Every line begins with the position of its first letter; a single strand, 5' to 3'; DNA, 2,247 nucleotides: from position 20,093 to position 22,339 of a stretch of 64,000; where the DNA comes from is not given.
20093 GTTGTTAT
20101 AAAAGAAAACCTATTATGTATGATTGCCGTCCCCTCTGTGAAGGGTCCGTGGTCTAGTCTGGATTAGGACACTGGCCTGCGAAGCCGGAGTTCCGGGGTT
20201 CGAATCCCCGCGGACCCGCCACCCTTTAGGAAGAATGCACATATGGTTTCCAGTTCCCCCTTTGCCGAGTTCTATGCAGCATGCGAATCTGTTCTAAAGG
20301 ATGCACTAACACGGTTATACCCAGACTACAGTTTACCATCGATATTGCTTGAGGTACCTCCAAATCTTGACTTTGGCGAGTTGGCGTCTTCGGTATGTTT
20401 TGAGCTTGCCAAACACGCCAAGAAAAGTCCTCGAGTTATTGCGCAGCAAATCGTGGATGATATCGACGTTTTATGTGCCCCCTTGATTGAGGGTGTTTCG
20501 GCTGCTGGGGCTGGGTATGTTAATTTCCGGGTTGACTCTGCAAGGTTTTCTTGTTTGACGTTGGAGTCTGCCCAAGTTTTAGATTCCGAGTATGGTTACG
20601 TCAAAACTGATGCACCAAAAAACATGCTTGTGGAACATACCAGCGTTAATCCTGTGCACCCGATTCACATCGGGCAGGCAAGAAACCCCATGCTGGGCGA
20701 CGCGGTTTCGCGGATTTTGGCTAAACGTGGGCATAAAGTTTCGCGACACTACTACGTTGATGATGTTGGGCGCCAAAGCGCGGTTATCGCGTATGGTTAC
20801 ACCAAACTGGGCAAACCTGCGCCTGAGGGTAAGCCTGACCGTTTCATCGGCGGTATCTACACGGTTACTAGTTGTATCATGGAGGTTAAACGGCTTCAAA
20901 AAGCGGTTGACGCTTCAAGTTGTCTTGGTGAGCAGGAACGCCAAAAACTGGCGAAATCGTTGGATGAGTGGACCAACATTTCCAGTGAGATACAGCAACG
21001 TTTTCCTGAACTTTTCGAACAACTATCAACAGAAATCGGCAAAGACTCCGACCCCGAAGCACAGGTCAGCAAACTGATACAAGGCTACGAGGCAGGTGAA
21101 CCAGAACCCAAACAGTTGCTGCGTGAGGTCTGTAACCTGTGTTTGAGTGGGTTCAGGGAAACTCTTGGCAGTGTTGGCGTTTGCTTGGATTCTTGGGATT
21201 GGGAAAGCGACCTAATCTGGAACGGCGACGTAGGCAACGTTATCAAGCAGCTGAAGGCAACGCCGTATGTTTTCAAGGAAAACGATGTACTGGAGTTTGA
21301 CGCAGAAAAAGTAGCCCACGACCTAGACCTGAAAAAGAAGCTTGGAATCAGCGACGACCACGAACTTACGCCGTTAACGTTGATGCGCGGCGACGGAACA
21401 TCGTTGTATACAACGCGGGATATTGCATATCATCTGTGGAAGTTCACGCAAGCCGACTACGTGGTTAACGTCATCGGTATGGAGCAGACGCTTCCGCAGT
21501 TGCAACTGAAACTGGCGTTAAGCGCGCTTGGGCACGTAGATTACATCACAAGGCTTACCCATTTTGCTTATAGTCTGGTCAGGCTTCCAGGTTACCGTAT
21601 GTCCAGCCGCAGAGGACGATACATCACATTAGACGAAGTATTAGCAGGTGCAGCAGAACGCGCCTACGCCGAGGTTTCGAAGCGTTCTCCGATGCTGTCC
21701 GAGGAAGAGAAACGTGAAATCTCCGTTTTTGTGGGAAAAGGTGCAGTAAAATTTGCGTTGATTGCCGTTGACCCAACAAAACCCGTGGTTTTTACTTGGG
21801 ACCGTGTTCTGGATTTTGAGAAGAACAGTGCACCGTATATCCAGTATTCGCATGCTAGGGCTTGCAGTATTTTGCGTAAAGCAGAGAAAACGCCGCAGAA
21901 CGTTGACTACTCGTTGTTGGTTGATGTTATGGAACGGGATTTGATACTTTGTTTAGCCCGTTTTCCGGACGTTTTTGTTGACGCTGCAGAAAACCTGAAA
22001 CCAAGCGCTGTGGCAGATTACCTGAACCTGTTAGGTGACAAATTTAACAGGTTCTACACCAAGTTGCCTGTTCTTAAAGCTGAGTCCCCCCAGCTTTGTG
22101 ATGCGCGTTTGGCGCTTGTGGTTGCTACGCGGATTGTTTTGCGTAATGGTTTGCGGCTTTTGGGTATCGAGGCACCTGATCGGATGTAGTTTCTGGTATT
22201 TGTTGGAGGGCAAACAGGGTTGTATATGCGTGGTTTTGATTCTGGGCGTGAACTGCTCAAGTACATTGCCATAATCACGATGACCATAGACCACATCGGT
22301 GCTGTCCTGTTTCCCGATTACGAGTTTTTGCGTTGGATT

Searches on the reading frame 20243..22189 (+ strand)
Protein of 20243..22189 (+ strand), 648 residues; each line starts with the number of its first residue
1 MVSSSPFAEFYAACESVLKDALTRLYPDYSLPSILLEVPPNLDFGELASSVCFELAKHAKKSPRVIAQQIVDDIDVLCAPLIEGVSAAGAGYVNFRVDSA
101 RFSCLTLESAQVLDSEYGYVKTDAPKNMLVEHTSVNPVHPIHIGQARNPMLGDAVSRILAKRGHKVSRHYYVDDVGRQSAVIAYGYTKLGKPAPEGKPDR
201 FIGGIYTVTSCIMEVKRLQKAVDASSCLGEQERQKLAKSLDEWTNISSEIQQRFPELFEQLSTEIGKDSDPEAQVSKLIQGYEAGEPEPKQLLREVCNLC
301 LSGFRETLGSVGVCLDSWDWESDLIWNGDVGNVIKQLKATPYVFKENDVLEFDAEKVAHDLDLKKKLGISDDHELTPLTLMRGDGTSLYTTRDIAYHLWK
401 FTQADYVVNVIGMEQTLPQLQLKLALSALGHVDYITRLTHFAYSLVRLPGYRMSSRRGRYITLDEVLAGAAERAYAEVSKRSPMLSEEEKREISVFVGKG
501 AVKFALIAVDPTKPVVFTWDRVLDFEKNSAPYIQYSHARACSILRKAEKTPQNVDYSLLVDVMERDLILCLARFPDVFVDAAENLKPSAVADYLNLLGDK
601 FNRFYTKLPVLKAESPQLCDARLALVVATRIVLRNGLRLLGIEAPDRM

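Call 89: search_protein_families(library=pfam, proteins=[window:20243-22189:+], max_evalue=0.00001)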
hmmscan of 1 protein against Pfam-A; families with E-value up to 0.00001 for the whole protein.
window:20243-22189:+ (648 aa): 3 families
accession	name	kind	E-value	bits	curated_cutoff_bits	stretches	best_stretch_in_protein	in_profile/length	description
PF05746.21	DALR_1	-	8.1e-35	119.9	22.3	1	533-648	1-117/117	DALR anticodon binding domain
PF00750.26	tRNA-synt_1d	-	1.8e-25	90.1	23.3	2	238-519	82-349/349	tRNA synthetases class I (R), catalytic domain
PF03485.21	Arg_tRNA_synt_N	-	9.5e-18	65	21.5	1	15-96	4-84/85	Arginyl tRNA synthetase N terminal domain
